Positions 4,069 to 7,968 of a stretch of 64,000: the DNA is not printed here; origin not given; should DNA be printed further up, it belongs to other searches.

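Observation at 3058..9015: Complete DinB fused in frame, without a stop codon, to a signal peptide and a ~1580-aa beta-barrel-type envelope protein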

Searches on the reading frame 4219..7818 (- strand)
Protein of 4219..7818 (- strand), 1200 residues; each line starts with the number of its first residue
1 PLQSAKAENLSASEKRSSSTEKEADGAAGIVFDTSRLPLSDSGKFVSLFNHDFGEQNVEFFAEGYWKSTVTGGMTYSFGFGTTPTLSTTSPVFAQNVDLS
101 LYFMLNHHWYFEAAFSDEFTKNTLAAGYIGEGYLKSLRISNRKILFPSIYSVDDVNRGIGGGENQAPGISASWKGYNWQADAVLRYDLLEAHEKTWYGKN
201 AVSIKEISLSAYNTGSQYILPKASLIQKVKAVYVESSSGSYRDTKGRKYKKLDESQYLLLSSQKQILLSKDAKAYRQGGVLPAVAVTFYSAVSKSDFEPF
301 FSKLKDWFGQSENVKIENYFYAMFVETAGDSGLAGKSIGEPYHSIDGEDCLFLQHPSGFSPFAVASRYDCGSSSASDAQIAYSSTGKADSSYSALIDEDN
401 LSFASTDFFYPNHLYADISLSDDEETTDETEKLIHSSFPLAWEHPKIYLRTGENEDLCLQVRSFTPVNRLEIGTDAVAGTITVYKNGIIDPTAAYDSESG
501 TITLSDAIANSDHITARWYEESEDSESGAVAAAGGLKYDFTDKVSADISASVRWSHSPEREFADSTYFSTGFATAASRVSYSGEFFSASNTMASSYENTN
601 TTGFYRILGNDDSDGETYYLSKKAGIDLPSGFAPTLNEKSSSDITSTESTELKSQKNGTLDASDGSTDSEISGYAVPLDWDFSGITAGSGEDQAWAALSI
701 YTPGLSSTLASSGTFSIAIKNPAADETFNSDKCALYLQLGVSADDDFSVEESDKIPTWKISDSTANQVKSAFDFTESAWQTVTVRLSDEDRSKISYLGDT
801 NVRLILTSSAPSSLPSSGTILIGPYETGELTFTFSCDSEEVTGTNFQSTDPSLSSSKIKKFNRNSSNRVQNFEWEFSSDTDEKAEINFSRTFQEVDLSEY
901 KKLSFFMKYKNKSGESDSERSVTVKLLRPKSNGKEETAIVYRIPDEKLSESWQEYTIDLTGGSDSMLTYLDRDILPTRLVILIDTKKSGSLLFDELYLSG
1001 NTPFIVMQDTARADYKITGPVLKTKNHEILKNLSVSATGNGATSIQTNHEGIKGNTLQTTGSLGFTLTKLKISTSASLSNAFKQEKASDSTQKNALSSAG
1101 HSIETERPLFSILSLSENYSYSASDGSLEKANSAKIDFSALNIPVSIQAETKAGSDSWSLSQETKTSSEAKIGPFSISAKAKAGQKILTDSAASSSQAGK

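Call 56: search_protein_representatives(protein=window:4219-7818:-)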
Query: 1200 residues. Proteins with E-value up to 0.001 (for the whole library): 421; up to 1e-10: 335; up to 1e-30: 149. The best 150 are listed.
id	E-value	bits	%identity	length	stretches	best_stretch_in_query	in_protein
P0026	0.0e+00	1312.2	55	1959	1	15-1195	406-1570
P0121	0.0e+00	1032.4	65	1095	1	415-1197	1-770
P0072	5.2e-289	978.3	47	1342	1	10-1147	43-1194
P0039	6.3e-274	928.4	45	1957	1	16-1195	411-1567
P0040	2.3e-270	916.6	46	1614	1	18-1190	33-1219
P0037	4.8e-270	915.5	44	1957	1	17-1188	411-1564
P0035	2.7e-266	903.1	46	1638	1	8-1187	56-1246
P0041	2.8e-256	869.9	45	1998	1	15-1188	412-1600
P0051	2.1e-249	847.2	45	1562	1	19-1189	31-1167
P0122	3.7e-237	806.6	42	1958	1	10-1196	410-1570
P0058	1.6e-226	771.4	44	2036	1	18-1193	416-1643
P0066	2.4e-201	688.0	41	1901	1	17-1192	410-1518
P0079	7.2e-199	679.8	40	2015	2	342-1176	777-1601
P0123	2.8e-198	677.9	55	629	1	496-1130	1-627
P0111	8.9e-191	653.0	38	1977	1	18-1184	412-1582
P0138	1.6e-140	486.6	34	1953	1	21-1194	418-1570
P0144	3.3e-129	449.2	32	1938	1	16-1188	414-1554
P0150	1.5e-120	420.5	33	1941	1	25-1187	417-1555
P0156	1.8e-114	400.4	31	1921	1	19-1177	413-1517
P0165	7.7e-99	348.6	30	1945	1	52-1164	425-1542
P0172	7.7e-96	338.7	30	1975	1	37-1170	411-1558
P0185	3.5e-80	286.8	28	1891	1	46-1150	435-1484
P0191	5.9e-72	259.6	27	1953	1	27-1189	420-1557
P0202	3.1e-60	220.8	26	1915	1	32-1172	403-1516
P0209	1.3e-55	205.5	28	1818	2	39-612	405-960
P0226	4.6e-41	157.3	27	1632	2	46-625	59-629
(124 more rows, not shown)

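Call 58: find_encoding_contigs(protein=P0226, flank=6000, max_places=2)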
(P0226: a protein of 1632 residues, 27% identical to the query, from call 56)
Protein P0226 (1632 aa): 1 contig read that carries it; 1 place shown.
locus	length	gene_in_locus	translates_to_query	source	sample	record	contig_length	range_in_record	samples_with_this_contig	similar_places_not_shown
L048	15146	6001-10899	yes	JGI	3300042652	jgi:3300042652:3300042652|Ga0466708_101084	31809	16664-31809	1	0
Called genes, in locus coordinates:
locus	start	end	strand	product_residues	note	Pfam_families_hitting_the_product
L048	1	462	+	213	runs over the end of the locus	-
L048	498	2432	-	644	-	PF22745:Nlig-Ia (faint), PF01653:DNA_ligase_aden, PF03120:OB_DNA_ligase, PF12826:HHH_2 (faint), PF14520:HHH_5 (weak), PF00533:BRCT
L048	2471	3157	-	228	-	PF02390:Methyltransf_4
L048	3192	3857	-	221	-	-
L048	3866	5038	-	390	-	PF26329:DUF8084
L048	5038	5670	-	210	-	-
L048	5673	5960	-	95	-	PF04456:DUF503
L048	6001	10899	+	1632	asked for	-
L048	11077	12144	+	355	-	PF13379:NMT1_2, PF09084:NMT1, PF12974:Phosphonate-bd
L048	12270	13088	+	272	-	PF04199:Cyclase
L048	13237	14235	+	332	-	PF00528:BPD_transp_1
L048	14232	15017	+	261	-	PF00005:ABC_tran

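Call 68: list_cluster_members(proteins=[P0138, P0144, P0150, P0156, P0165, P0172, P0185, P0191, P0202, P0209])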
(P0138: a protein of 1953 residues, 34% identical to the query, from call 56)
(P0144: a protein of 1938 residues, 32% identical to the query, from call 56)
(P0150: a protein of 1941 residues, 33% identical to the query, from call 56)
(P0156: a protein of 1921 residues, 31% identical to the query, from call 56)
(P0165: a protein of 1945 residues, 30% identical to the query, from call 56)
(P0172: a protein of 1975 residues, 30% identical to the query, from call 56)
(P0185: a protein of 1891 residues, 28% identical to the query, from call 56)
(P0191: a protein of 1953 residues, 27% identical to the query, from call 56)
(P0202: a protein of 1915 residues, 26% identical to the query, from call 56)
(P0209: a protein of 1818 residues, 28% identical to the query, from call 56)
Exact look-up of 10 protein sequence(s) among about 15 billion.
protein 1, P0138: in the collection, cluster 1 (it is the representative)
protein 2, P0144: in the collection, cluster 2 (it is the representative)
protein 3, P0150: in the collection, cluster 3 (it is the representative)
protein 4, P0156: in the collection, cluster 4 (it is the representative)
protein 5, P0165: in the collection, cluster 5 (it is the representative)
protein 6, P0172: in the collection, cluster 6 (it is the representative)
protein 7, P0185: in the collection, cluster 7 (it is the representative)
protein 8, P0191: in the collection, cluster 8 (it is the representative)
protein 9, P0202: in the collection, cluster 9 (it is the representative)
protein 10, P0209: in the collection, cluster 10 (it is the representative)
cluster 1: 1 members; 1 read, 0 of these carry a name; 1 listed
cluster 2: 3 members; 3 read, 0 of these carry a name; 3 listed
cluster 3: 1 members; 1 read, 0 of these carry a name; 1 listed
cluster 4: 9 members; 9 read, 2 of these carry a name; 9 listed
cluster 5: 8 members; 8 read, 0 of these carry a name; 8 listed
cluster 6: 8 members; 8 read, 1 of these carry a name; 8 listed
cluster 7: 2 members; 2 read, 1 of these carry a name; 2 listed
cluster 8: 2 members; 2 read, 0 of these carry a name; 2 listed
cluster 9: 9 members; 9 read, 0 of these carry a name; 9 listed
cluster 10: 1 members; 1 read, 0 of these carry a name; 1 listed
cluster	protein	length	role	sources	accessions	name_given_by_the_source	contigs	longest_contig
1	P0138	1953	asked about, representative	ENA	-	-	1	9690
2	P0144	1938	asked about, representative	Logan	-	-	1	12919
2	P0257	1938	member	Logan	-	-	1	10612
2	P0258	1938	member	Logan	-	-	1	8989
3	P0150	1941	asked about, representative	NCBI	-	-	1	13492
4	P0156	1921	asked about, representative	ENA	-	-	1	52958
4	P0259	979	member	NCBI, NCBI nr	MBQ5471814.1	MAG: DNA polymerase IV, partial [Treponema sp.] | DNA polymerase IV [Treponema sp.]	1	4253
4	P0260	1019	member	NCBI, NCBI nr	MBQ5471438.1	MAG: hypothetical protein IIT58_05475, partial [Treponema sp.] | hypothetical protein [Treponema sp.]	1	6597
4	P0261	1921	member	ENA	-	-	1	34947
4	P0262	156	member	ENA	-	-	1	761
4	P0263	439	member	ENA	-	-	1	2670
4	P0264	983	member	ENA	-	-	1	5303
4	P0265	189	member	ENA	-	-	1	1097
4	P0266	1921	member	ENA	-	-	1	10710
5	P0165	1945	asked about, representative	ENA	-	-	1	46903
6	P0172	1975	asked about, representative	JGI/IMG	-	-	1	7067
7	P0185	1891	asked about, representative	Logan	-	-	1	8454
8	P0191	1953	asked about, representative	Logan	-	-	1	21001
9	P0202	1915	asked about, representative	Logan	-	-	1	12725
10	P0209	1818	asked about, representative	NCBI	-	-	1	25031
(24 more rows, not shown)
